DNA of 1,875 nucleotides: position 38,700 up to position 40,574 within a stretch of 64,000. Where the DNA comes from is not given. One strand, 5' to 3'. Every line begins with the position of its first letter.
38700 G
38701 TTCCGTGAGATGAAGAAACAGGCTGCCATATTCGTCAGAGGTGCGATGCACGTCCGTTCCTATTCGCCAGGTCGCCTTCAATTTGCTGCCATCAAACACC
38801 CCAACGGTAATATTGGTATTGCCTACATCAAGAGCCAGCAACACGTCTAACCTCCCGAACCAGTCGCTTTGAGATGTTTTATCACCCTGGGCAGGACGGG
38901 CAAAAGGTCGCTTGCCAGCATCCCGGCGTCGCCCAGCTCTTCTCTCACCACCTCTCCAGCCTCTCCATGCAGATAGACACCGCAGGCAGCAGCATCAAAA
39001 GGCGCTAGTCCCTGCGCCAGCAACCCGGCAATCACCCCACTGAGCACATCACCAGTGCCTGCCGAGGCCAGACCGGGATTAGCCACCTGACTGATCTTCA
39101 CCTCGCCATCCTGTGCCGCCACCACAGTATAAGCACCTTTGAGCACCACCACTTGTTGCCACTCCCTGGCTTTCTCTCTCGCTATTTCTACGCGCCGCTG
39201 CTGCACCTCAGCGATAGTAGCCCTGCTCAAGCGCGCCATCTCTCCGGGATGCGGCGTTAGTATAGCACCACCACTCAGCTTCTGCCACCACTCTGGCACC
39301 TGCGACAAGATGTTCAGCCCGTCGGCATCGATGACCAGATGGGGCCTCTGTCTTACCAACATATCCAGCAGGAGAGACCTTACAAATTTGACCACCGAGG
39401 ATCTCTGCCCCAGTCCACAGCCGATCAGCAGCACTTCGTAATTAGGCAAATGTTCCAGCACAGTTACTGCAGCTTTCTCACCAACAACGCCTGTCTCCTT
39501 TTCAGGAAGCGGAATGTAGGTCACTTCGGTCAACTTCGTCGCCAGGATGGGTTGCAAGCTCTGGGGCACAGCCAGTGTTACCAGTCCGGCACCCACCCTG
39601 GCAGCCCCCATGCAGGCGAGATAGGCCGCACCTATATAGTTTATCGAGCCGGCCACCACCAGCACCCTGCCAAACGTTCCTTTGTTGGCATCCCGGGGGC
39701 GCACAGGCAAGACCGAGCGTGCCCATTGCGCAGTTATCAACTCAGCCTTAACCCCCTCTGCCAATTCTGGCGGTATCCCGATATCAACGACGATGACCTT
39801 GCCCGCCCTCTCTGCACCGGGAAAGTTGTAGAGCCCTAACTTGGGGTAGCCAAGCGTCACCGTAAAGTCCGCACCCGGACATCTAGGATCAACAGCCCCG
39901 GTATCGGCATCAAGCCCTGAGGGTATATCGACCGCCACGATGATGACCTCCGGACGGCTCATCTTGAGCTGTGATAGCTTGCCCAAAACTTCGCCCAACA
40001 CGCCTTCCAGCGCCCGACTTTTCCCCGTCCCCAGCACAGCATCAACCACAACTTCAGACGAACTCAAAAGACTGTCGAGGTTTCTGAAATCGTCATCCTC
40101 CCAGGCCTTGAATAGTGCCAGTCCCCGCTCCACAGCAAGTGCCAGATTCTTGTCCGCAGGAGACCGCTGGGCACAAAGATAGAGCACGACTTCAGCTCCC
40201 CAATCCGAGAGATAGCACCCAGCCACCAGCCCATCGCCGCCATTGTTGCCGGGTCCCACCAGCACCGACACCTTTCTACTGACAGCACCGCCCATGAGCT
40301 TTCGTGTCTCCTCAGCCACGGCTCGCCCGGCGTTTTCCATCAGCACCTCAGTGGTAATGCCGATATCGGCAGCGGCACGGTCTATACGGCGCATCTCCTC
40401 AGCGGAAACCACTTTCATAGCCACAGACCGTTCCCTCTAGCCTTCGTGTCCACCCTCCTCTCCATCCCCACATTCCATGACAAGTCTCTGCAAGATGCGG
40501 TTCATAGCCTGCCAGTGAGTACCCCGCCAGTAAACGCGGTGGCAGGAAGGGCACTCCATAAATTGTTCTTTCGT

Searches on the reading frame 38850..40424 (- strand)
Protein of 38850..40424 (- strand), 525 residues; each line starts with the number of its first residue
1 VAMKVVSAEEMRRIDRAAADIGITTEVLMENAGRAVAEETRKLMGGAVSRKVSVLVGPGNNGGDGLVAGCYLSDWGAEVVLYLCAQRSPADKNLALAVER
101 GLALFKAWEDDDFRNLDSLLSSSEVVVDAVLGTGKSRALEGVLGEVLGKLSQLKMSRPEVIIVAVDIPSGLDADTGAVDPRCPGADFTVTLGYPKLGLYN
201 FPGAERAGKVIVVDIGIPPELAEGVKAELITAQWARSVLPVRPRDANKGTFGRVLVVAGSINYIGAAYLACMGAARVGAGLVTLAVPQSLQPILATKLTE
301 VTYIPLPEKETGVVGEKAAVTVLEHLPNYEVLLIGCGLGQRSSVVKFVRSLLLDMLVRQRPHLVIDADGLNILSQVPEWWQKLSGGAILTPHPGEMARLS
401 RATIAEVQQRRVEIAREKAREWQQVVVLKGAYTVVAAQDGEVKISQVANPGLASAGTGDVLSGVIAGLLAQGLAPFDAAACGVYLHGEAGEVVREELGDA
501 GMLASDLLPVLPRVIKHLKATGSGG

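Call 63: search_protein_families(library=pfam, proteins=[window:38850-40424:-], max_evalue=0.00001)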
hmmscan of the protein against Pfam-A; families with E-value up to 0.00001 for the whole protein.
window:38850-40424:- (525 aa): 2 families
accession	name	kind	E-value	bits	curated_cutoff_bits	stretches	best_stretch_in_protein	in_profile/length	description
PF01256.23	Carb_kinase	-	6.7e-60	203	27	1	254-512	1-241/242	NAD(P)H-hydrate dehydratase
PF03853.21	YjeF_N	-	6.4e-38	130.8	24.9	1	26-197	2-169/169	YjeF-related protein N-terminus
